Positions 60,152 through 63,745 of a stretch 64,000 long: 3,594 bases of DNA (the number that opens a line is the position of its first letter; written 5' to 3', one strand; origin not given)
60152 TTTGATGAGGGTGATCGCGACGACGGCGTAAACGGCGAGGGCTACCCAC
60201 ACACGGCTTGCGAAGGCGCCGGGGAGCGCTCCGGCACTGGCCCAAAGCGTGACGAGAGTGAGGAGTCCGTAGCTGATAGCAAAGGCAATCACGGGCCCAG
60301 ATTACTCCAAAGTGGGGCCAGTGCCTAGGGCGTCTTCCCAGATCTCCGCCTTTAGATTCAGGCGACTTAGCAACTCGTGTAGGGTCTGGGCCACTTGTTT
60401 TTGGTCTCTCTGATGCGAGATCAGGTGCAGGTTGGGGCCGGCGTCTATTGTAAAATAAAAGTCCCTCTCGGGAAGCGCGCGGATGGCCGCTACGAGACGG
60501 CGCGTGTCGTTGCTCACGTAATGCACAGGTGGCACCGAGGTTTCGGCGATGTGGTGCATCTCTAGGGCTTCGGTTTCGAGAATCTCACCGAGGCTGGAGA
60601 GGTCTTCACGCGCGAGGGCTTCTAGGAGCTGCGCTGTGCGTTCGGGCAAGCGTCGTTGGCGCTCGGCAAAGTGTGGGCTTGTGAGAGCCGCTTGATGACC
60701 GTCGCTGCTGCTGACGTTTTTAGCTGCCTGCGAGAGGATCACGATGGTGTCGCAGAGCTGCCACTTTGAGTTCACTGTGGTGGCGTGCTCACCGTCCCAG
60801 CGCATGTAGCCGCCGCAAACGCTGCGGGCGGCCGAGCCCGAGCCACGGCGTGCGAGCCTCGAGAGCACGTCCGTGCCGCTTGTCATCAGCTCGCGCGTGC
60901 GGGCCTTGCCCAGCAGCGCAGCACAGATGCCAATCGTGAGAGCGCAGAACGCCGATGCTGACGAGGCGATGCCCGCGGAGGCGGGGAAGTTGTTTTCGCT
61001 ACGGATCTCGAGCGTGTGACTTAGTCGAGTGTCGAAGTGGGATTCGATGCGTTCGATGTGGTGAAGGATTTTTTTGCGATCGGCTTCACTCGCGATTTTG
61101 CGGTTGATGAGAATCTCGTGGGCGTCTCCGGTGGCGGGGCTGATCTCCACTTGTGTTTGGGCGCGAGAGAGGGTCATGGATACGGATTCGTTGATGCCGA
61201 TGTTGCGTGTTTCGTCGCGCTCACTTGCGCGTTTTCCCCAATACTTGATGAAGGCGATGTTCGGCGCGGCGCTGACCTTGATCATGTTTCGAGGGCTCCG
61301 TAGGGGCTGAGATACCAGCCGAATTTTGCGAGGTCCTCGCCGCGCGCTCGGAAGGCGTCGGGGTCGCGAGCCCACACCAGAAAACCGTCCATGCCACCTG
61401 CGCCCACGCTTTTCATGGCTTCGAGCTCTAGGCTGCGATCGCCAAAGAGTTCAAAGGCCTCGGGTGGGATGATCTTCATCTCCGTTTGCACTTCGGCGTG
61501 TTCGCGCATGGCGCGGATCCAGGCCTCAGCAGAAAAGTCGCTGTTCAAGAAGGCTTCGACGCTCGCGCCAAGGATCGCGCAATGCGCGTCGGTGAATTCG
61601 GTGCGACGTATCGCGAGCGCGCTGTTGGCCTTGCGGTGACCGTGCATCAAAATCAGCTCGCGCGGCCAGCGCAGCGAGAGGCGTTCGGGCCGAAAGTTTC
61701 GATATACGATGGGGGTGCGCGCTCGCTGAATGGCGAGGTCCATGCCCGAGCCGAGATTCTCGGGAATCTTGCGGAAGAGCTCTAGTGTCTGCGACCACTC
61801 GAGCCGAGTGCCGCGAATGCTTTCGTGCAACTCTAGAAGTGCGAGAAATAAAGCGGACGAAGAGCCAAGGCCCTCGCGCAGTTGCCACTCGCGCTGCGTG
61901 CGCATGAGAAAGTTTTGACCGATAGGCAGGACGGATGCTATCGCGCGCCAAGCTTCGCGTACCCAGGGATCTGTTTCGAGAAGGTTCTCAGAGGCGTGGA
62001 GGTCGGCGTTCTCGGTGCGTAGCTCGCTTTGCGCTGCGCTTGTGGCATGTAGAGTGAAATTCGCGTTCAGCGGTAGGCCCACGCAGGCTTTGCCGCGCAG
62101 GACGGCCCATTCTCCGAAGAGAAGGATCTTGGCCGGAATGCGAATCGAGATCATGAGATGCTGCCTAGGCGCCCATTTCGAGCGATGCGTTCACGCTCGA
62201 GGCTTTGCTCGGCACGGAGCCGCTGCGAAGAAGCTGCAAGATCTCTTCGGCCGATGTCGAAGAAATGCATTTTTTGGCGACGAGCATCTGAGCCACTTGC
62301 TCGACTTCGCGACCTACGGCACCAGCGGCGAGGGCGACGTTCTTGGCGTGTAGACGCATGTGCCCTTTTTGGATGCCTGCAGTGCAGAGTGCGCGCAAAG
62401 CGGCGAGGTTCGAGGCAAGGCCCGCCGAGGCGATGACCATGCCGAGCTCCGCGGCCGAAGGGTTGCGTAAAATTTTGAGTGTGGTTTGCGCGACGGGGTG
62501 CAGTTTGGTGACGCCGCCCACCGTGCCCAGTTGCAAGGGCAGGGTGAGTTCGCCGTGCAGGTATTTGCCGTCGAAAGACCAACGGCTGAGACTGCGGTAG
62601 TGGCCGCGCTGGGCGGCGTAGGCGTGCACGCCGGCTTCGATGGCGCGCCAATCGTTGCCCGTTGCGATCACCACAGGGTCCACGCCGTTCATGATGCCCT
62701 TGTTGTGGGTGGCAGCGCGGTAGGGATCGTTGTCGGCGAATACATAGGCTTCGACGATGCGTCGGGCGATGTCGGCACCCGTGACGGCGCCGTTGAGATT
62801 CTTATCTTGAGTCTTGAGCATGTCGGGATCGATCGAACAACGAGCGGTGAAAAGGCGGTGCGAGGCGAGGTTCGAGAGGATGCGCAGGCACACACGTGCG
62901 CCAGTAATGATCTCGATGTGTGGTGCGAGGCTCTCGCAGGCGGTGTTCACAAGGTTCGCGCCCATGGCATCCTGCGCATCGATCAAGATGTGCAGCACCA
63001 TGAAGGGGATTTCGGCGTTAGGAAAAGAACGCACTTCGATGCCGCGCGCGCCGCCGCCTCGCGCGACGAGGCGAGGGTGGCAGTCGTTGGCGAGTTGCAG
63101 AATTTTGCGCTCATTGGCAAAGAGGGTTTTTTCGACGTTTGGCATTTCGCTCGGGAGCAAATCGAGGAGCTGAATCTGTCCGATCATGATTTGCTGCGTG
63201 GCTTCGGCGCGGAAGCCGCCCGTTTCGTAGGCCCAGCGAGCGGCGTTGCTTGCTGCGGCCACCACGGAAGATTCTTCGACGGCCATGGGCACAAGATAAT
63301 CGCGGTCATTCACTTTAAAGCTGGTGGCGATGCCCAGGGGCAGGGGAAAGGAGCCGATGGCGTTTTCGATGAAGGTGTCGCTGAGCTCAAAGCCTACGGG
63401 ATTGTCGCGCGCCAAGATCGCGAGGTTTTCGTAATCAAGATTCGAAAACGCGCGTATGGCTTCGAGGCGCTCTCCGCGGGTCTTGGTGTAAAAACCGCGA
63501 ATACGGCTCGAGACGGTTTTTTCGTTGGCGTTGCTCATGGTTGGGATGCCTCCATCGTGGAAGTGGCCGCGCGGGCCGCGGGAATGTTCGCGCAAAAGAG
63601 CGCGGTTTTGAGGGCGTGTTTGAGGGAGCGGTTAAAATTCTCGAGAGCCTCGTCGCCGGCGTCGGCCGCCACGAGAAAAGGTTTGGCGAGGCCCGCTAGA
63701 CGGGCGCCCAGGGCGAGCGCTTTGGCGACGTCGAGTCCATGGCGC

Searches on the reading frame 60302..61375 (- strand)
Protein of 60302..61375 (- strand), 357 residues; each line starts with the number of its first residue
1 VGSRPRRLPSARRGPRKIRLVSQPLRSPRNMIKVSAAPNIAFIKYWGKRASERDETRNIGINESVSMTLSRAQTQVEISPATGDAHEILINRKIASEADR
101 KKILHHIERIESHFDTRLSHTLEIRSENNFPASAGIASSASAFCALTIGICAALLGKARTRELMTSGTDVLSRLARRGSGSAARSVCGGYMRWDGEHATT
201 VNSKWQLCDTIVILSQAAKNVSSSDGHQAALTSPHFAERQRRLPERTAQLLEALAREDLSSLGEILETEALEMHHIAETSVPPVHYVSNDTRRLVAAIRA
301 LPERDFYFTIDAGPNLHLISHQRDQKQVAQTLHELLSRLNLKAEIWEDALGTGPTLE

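Call 59: search_protein_families(library=pfam, proteins=[window:60302-61375:-], max_evalue=0.00001)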
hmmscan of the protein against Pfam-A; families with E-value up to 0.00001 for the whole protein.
window:60302-61375:- (357 aa): 2 families
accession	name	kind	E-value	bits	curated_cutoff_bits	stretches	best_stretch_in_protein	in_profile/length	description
PF22700.2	MVD-like_N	-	9.3e-37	126.5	27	1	36-198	1-151/157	Diphosphomevalonate decarboxylase-like N-terminal domain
PF18376.6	MDD_C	-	9.9e-17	61.8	23.2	1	211-338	3-136/186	Mevalonate 5-diphosphate decarboxylase C-terminal domain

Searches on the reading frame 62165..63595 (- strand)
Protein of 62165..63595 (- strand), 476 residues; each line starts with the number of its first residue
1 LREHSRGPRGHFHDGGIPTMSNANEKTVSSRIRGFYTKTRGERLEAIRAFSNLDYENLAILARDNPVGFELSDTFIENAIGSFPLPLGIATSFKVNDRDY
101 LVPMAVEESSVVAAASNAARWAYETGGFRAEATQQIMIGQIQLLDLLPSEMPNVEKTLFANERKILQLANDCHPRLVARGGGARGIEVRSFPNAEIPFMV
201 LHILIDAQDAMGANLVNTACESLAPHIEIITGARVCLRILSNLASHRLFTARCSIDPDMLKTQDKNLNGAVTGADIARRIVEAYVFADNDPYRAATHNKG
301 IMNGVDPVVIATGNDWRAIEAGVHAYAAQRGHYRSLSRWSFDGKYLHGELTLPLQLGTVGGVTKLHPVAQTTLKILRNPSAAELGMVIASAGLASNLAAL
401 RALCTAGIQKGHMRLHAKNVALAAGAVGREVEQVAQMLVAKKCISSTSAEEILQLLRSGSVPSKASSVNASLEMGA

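Call 59: search_protein_families(library=pfam, proteins=[window:62165-63595:-], max_evalue=0.00001)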
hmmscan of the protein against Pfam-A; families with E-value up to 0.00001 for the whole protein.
window:62165-63595:- (476 aa): 1 family
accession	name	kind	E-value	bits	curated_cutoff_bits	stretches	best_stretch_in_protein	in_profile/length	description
PF00368.23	HMG-CoA_red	-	1.4e-103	347.2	27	1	42-417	4-368/368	Hydroxymethylglutaryl-coenzyme A reductase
